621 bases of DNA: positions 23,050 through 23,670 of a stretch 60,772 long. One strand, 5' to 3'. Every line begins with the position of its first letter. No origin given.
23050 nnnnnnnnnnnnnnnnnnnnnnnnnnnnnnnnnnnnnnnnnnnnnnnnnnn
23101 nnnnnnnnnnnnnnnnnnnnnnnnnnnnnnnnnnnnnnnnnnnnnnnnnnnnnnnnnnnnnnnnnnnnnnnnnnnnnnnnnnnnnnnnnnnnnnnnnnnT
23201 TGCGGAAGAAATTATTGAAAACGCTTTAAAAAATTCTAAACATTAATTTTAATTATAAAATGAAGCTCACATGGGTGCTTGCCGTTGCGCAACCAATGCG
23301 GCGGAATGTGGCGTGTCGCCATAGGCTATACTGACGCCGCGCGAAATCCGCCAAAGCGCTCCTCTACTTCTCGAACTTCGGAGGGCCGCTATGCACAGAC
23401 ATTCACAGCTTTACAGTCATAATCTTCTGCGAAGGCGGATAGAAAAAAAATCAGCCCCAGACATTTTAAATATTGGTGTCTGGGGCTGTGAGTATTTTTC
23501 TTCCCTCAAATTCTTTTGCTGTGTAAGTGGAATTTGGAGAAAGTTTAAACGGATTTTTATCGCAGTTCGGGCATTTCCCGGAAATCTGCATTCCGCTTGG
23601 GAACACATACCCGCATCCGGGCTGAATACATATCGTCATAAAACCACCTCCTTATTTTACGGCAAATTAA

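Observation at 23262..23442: GC-rich ~180-nt structured repeat family with compensatory base changes (copy A; others at 44536-44640 and 49436-49656)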

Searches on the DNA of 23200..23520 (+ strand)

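Call 9: search_rna_families(source=window, start=23200, end=23520, threshold=evalue, max_evalue=10, show_alignments=3)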
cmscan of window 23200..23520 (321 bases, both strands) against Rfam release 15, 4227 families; matches with E-value up to 10: 13.
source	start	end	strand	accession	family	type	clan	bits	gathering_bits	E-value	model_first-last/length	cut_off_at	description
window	23432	23515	+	RF01000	mir-580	Gene; miRNA;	-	23.1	83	0.019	1-93/93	no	mir-580 microRNA precursor family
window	23444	23499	+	RF00756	mir-299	Gene; miRNA;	-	22.8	67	0.015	1-63/63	no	mir-299 microRNA precursor family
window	23441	23501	-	RF00756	mir-299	Gene; miRNA;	-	21.1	67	0.045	1-63/63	no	mir-299 microRNA precursor family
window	23443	23502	-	RF03483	MIR319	Gene; miRNA;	-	18.8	54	0.19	1-92/92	no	MIR319 microRNA precursor family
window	23441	23501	+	RF03498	mir-3145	Gene; miRNA;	-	16.6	98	1.6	1-84/84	no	mir-3145 microRNA precursor family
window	23431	23513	-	RF01000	mir-580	Gene; miRNA;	-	15.9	83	2.1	1-93/93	no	mir-580 microRNA precursor family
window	23421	23494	+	RF00265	SNORA69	Gene; snRNA; snoRNA; HACA-box;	-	15.9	47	2.6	1-132/132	no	Small nucleolar RNA SNORA69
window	23471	23512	-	RF01646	ceN63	Gene; snRNA; snoRNA; CD-box;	-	15.6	65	1.8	1-69/69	no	Caenorhabditis snoRNA ceN63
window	23449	23495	+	RF03494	mir-4680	Gene; miRNA;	-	15.5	78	4.6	1-69/69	no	mir-4680 microRNA precursor family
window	23422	23455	+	RF02765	Ysr209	Gene; sRNA;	-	14.8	59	4.8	1-46/46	no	Yersinia sRNA 209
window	23444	23512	+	RF02761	sR084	Gene; sRNA;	-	14.1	95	3.2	1-78/78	no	sR084 sRNA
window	23200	23298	-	RF02842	RefA1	Gene; sRNA;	-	12.3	94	2.9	1-104/222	3'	Enterococcus sRNA A1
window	23206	23296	+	RF00064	HgcG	Gene; snRNA; snoRNA; HACA-box;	-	7.8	77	5.3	1-276/276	no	HgcG RNA (Pab40)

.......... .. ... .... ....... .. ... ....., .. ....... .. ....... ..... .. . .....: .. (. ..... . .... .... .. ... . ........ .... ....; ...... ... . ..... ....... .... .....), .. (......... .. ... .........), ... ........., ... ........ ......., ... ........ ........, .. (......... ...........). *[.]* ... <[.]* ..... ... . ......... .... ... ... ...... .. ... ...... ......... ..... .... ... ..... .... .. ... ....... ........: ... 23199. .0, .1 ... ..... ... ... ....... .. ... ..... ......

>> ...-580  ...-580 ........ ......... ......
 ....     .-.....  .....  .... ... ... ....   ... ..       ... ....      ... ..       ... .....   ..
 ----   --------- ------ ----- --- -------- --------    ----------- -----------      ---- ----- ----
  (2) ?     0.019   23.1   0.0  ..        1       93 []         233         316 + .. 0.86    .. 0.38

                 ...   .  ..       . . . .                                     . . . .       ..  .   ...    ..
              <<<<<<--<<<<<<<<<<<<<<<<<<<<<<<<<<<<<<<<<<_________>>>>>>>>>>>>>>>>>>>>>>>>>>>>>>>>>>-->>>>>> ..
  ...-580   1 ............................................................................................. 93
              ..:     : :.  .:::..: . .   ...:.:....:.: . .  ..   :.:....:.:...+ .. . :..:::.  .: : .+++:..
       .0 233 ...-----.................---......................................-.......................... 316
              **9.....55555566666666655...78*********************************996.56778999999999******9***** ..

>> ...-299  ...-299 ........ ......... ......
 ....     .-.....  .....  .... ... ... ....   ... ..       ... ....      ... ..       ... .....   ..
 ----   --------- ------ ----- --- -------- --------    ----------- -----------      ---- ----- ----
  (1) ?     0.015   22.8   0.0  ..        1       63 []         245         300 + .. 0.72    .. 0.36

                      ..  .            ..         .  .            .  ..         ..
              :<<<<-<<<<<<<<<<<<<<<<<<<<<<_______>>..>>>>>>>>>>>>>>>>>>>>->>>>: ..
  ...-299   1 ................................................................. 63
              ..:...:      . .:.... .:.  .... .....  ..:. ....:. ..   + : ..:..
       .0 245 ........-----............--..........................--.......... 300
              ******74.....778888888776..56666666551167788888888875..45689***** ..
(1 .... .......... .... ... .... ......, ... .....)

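Call 15: build_rna_model(alignment_id=A2)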
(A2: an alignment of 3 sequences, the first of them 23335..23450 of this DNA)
Model R1 built from alignment A2 (3 sequences, 126 columns); structure: RNAalifold consensus.
model positions 122; base pairs 25; branch points 3; effective number of sequences 1.55; information 0.59 bits per position. Calibrated on 0.2 Mb of random sequence (short: E-values are rough).
structure used (alignment columns):
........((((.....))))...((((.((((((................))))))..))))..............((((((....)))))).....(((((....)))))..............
